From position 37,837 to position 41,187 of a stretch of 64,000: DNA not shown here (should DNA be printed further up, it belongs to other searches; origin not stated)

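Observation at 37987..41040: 1017-aa NuoF::GltD fusion flavoprotein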

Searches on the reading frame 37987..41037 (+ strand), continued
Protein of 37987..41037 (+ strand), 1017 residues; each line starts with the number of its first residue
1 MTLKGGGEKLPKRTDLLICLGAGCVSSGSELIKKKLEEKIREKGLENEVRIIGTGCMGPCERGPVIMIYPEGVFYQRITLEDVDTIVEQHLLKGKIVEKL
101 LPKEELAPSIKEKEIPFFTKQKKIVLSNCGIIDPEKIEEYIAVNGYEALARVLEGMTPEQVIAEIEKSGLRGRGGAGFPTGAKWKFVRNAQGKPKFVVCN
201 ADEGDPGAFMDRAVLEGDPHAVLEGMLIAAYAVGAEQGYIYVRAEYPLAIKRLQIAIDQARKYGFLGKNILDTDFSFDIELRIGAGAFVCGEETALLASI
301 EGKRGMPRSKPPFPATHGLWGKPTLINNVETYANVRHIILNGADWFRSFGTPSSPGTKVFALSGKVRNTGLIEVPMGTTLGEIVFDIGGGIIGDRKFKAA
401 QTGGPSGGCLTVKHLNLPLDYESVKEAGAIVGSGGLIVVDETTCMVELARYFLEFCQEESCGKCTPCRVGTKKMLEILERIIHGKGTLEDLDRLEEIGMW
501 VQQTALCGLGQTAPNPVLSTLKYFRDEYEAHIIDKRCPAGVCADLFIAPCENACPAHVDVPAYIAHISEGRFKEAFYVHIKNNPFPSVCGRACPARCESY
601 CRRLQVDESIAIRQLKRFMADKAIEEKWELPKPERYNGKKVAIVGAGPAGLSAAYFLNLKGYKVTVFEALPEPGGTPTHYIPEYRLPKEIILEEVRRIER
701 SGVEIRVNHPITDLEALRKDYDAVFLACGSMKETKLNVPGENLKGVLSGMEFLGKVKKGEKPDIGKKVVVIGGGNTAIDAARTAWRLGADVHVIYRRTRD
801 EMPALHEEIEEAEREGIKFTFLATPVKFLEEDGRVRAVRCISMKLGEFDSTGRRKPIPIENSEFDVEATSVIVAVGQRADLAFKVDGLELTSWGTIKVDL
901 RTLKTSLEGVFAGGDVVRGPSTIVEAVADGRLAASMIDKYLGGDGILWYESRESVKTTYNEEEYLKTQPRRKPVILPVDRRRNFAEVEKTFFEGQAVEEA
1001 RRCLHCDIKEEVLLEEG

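Call 57: fold_search(model_id=the predicted structure, library=pdb)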
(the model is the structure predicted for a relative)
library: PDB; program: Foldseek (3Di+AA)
matches with E <= 10: 1890; with E <= 0.001: 690
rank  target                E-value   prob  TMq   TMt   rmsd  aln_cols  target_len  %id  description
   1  7q4v_B                7.8e-62  1.00  0.49  0.81   4.5       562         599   60  Electron bifurcating hydrogenase - HydABC from A. woodii (released 2023-02-22)
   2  9bp5_B                2.1e-61  1.00  0.48  0.81   3.5       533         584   58  Structure of electron bifurcating Nfn-ABC holoenzyme from Caldicellulosiruptor saccharolyticus (released 2025-03-05)
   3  9bov_B                7.4e-61  1.00  0.48  0.89   3.4       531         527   58  Structure of electron bifurcating Nfn-ABC complexed with NAD from Caldicellulosiruptor saccharolyticus (released 2025-03-05)
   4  8a6t_B                2.3e-59  1.00  0.48  0.76   4.8       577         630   54  Cryo-EM structure of the electron bifurcating Fe-Fe hydrogenase HydABC complex from Thermoanaerobacter kivui in the re (released 2023-02-15)
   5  9n5v_B                3.0e-59  1.00  0.48  0.81   4.4       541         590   55  Structure of the NAD(H)-bound Thermococcus sibiricus NfnABC complex (released 2025-05-07)
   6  9mqx_B                4.5e-59  1.00  0.49  0.78   3.7       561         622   51  Electron-bifurcating Tungstopyranopterin-containing aldehyde oxidoreductase with NADH (released 2025-07-16)
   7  7p92_B                8.7e-59  1.00  0.49  0.79   4.8       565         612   52  TmHydABC- T. maritima bifurcating hydrogenase with bridge domain up (released 2022-09-14)
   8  8oh5_B                1.6e-58  1.00  0.48  0.82   3.4       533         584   55  Cryo-EM structure of the electron bifurcating transhydrogenase StnABC complex from Sporomusa Ovata (state 2) (released 2023-09-13)
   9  9n5u_B                4.0e-58  1.00  0.48  0.81   4.4       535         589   56  Structure of the Thermococcus sibiricus NfnABC complex (released 2025-05-07)
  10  7p5h_B                5.5e-58  1.00  0.48  0.86   3.4       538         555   54  TmHydABC- D2 map (released 2022-09-14)
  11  7p8n_b                1.3e-57  1.00  0.48  0.85   3.4       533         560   54  TmHydABC- T. maritima hydrogenase with bridge closed (released 2022-09-14)
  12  7p8n_B                3.8e-57  1.00  0.48  0.78   3.4       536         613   54  TmHydABC- T. maritima hydrogenase with bridge closed (released 2022-09-14)
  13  9bov_A                2.2e-49  1.00  0.43  0.37   5.0       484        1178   45  Structure of electron bifurcating Nfn-ABC complexed with NAD from Caldicellulosiruptor saccharolyticus (released 2025-03-05)
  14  7t2r_B                4.8e-49  1.00  0.40  0.95   2.1       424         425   69  Structure of electron bifurcating Ni-Fe hydrogenase complex HydABCSL in FMN-free apo state (released 2022-03-16)
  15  9n5u_A                1.1e-48  1.00  0.42  0.45  16.8       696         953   35  Structure of the Thermococcus sibiricus NfnABC complex (released 2025-05-07)
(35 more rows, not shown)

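Call 59: search_protein_families(library=pfam, proteins=[L012:1607-4270:+, L045:12927-16004:+, L061:12871-15783:+, L038:12919-15657:+, L051:6756-9545:+, L018:6892-9813:+, L023:11164-13071:+, L042:4858-6579:+, L039:13039-13755:+, L015:4008-4766:+], max_evalue=0.00001)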
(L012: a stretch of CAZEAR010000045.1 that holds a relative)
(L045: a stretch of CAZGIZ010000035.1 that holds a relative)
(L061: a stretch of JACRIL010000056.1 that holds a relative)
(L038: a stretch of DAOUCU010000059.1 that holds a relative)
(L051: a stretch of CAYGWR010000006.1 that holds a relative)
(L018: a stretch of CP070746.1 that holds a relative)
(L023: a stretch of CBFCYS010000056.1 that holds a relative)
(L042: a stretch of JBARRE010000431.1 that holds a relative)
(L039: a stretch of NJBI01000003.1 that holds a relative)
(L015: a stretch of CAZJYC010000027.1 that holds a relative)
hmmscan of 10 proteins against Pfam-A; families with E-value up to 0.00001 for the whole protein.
L012:1607-4270:+ (888 aa): 7 families
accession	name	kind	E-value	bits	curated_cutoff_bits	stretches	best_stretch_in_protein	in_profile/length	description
PF00384.28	Molybdopterin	-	2.5e-73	247.6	24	1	283-705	1-352/353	Molybdopterin oxidoreductase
PF01568.27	Molydop_binding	-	3.6e-22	78.9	26.8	1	776-882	1-110/110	Molydopterin dinucleotide binding domain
PF13510.11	Fer2_4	-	1e-16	61.1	22.8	1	11-86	3-81/82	2Fe-2S iron-sulfur cluster binding domain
PF04879.21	Molybdop_Fe4S4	-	1.1e-14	54.6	22.7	1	228-280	3-55/55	Molybdopterin oxidoreductase Fe4S4 domain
PF10588.14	NADH-G_4Fe-4S_3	-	2.1e-11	43.6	27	1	93-128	1-36/40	NADH-ubiquinone oxidoreductase-G iron-sulfur binding region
PF22117.2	Fer4_Nqo3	-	9.2e-07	29.4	27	1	147-214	2-66/67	NADH-quinone oxidoreductase subunit 3, ferredoxin-like domain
PF00037.32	Fer4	-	9.7e-07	28.8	21.1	1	197-214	6-23/24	4Fe-4S binding domain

L045:12927-16004:+ (1026 aa): 10 families
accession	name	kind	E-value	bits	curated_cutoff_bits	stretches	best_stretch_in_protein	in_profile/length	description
PF00384.28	Molybdopterin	-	8.6e-85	285.3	24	1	321-757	1-353/353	Molybdopterin oxidoreductase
PF01568.27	Molydop_binding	-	4.1e-31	107.7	26.8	1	840-943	2-108/110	Molydopterin dinucleotide binding domain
PF13510.11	Fer2_4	-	1.6e-21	76.5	22.8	1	49-124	3-81/82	2Fe-2S iron-sulfur cluster binding domain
PF04879.21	Molybdop_Fe4S4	-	1.3e-19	70.4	22.7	1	266-318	3-55/55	Molybdopterin oxidoreductase Fe4S4 domain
PF10588.14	NADH-G_4Fe-4S_3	-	4.7e-10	39.3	27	1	131-167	1-37/40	NADH-ubiquinone oxidoreductase-G iron-sulfur binding region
PF22117.2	Fer4_Nqo3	-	5.1e-09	36.6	27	1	189-255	3-66/67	NADH-quinone oxidoreductase subunit 3, ferredoxin-like domain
PF00037.32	Fer4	-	1.1e-08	34.9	21.1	0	238-255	6-23/24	4Fe-4S binding domain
PF00111.32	Fer2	-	2.5e-07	31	21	1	53-101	2-48/77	2Fe-2S iron-sulfur cluster binding domain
PF12838.12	Fer4_7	-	8.3e-07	29.8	27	1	196-254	1-52/52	4Fe-4S dicluster domain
PF13237.11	Fer4_10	-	4.4e-06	27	25.5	0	192-207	4-19/53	4Fe-4S dicluster domain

L061:12871-15783:+ (971 aa): 10 families
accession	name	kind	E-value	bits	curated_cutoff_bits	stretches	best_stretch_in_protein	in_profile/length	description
PF00384.28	Molybdopterin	-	3e-71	240.7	24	1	341-763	1-352/353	Molybdopterin oxidoreductase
PF01568.27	Molydop_binding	-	9.8e-33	112.9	26.8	1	846-952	1-110/110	Molydopterin dinucleotide binding domain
PF13510.11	Fer2_4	-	7.2e-19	68.1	22.8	1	60-136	3-81/82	2Fe-2S iron-sulfur cluster binding domain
PF04879.21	Molybdop_Fe4S4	-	2.4e-16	59.9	22.7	1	284-338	3-55/55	Molybdopterin oxidoreductase Fe4S4 domain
PF10588.14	NADH-G_4Fe-4S_3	-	2.6e-14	52.9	27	1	143-180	1-38/40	NADH-ubiquinone oxidoreductase-G iron-sulfur binding region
PF22117.2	Fer4_Nqo3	-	2.1e-09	37.9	27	1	203-268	4-66/67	NADH-quinone oxidoreductase subunit 3, ferredoxin-like domain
PF00037.32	Fer4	-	7.2e-08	32.4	21.1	0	250-268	5-23/24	4Fe-4S binding domain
PF12838.12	Fer4_7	-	1e-07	32.7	27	1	209-267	1-52/52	4Fe-4S dicluster domain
PF13237.11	Fer4_10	-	2.9e-06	27.6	25.5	0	204-221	3-21/53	4Fe-4S dicluster domain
PF14697.11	Fer4_21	-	4e-06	27.3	35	1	206-267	4-56/59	4Fe-4S dicluster domain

L038:12919-15657:+ (913 aa): 10 families
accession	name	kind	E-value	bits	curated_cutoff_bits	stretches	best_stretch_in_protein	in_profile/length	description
PF00384.28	Molybdopterin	-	5.9e-83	279.3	24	1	299-717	1-352/353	Molybdopterin oxidoreductase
PF01568.27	Molydop_binding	-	2.8e-36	124.3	26.8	1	801-905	1-108/110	Molydopterin dinucleotide binding domain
PF13510.11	Fer2_4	-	1.1e-22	80.2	22.8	1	25-101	2-81/82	2Fe-2S iron-sulfur cluster binding domain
PF04879.21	Molybdop_Fe4S4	-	3.1e-14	53.1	22.7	1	243-291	3-51/55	Molybdopterin oxidoreductase Fe4S4 domain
PF10588.14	NADH-G_4Fe-4S_3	-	1.3e-12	47.5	27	1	108-145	1-38/40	NADH-ubiquinone oxidoreductase-G iron-sulfur binding region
PF22117.2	Fer4_Nqo3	-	4.4e-11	43.2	27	1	169-229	9-66/67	NADH-quinone oxidoreductase subunit 3, ferredoxin-like domain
PF12838.12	Fer4_7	-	2.1e-08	35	27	1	171-228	2-52/52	4Fe-4S dicluster domain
PF00111.32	Fer2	-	4.4e-08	33.4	21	1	31-79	3-49/77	2Fe-2S iron-sulfur cluster binding domain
PF00037.32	Fer4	-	1.2e-07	31.7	21.1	0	213-229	7-23/24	4Fe-4S binding domain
PF14697.11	Fer4_21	-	2.9e-06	27.7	35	1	169-227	6-55/59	4Fe-4S dicluster domain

L051:6756-9545:+ (930 aa): 8 families
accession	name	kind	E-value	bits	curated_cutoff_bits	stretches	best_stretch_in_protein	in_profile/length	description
PF00384.28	Molybdopterin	-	1.2e-77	261.8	24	1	296-719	1-353/353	Molybdopterin oxidoreductase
PF01568.27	Molydop_binding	-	8.9e-21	74.4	26.8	1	806-911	1-109/110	Molydopterin dinucleotide binding domain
PF13510.11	Fer2_4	-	5.1e-19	68.5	22.8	1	24-99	3-81/82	2Fe-2S iron-sulfur cluster binding domain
PF04879.21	Molybdop_Fe4S4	-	6.8e-17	61.6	22.7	1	241-293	3-55/55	Molybdopterin oxidoreductase Fe4S4 domain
PF10588.14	NADH-G_4Fe-4S_3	-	9.8e-12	44.7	27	1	106-141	1-36/40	NADH-ubiquinone oxidoreductase-G iron-sulfur binding region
PF00037.32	Fer4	-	1.2e-08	34.9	21.1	1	210-227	6-23/24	4Fe-4S binding domain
PF22117.2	Fer4_Nqo3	-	1.3e-08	35.3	27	1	160-227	2-66/67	NADH-quinone oxidoreductase subunit 3, ferredoxin-like domain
PF12838.12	Fer4_7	-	5.1e-07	30.5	27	1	168-226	1-52/52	4Fe-4S dicluster domain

L018:6892-9813:+ (974 aa): 10 families
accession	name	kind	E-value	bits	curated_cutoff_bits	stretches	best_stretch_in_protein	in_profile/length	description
PF00384.28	Molybdopterin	-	9.4e-47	160.2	24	1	303-700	1-352/353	Molybdopterin oxidoreductase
PF01257.25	2Fe-2S_thioredx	-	1e-45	155.6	24.8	1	824-967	1-144/145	Thioredoxin-like [2Fe-2S] ferredoxin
PF04879.21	Molybdop_Fe4S4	-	1.6e-16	60.4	22.7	1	248-300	3-55/55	Molybdopterin oxidoreductase Fe4S4 domain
PF13510.11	Fer2_4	-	9.9e-16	58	22.8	1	7-79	5-80/82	2Fe-2S iron-sulfur cluster binding domain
PF12838.12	Fer4_7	-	3.2e-08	34.3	27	1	173-231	1-52/52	4Fe-4S dicluster domain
PF13237.11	Fer4_10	-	5.9e-07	29.8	25.5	1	167-228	2-53/53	4Fe-4S dicluster domain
PF13183.11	Fer4_8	-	1.4e-06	29.1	27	1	172-229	3-66/68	4Fe-4S dicluster domain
PF22117.2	Fer4_Nqo3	-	1.4e-06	28.8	27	1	165-232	2-66/67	NADH-quinone oxidoreductase subunit 3, ferredoxin-like domain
PF00037.32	Fer4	-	2.2e-06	27.7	21.1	0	215-232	6-23/24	4Fe-4S binding domain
PF00111.32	Fer2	-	2.5e-06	27.8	21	1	8-57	1-48/77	2Fe-2S iron-sulfur cluster binding domain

L023:11164-13071:+ (636 aa): 10 families
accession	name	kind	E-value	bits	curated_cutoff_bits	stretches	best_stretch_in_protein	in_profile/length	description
PF00037.32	Fer4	-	3.1e-19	68.4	21.1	1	211-229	6-24/24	4Fe-4S binding domain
PF12838.12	Fer4_7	-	4.6e-18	65.9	27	1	171-227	1-52/52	4Fe-4S dicluster domain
PF14697.11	Fer4_21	-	5.4e-16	58.9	35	2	169-229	5-58/59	4Fe-4S dicluster domain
PF13510.11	Fer2_4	-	2.1e-15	56.9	22.8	1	28-105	2-80/82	2Fe-2S iron-sulfur cluster binding domain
PF13187.11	Fer4_9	-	4.2e-11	43.2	27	0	171-228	1-52/52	4Fe-4S dicluster domain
PF13237.11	Fer4_10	-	4.8e-11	42.9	25.5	1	565-612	3-52/53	4Fe-4S dicluster domain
PF13484.11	Fer4_16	-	6.8e-11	43.2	30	0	212-231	1-20/66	4Fe-4S double cluster binding domain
PF12837.12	Fer4_6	-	8.3e-10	38.6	25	0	596-616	3-23/24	4Fe-4S binding domain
PF25160.1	LdpA_Fe-S-bd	-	2.2e-08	34.2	27.6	0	210-232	25-47/49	LdpA Fe-S cluster-binding domain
PF07992.20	Pyr_redox_2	-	2.4e-07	30.9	26.1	0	415-541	179-291/291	Pyridine nucleotide-disulphide oxidoreductase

L042:4858-6579:+ (574 aa): 5 families
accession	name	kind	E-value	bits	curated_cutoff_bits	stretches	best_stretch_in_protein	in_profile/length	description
PF13510.11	Fer2_4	-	1.6e-22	79.8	22.8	1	6-81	3-81/82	2Fe-2S iron-sulfur cluster binding domain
PF00384.28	Molybdopterin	-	7.8e-21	74.9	24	1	382-467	257-352/353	Molybdopterin oxidoreductase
PF22117.2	Fer4_Nqo3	-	2.2e-10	41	27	1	167-234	2-66/67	NADH-quinone oxidoreductase subunit 3, ferredoxin-like domain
PF12838.12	Fer4_7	-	2.2e-08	34.9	27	1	176-232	2-51/52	4Fe-4S dicluster domain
PF10588.14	NADH-G_4Fe-4S_3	-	6.1e-06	26.1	27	0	88-113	1-26/40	NADH-ubiquinone oxidoreductase-G iron-sulfur binding region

L039:13039-13755:+ (239 aa): 1 family
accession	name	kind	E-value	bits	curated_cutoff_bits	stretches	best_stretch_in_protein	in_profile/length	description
PF13510.11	Fer2_4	-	6.4e-15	55.4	22.8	1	5-80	5-81/82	2Fe-2S iron-sulfur cluster binding domain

L015:4008-4766:+ (253 aa): 2 families
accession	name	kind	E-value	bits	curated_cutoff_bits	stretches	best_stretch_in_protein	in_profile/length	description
PF13510.11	Fer2_4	-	1e-14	54.7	22.8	1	14-92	2-81/82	2Fe-2S iron-sulfur cluster binding domain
PF12838.12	Fer4_7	-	3.1e-07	31.2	27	1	137-190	2-50/52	4Fe-4S dicluster domain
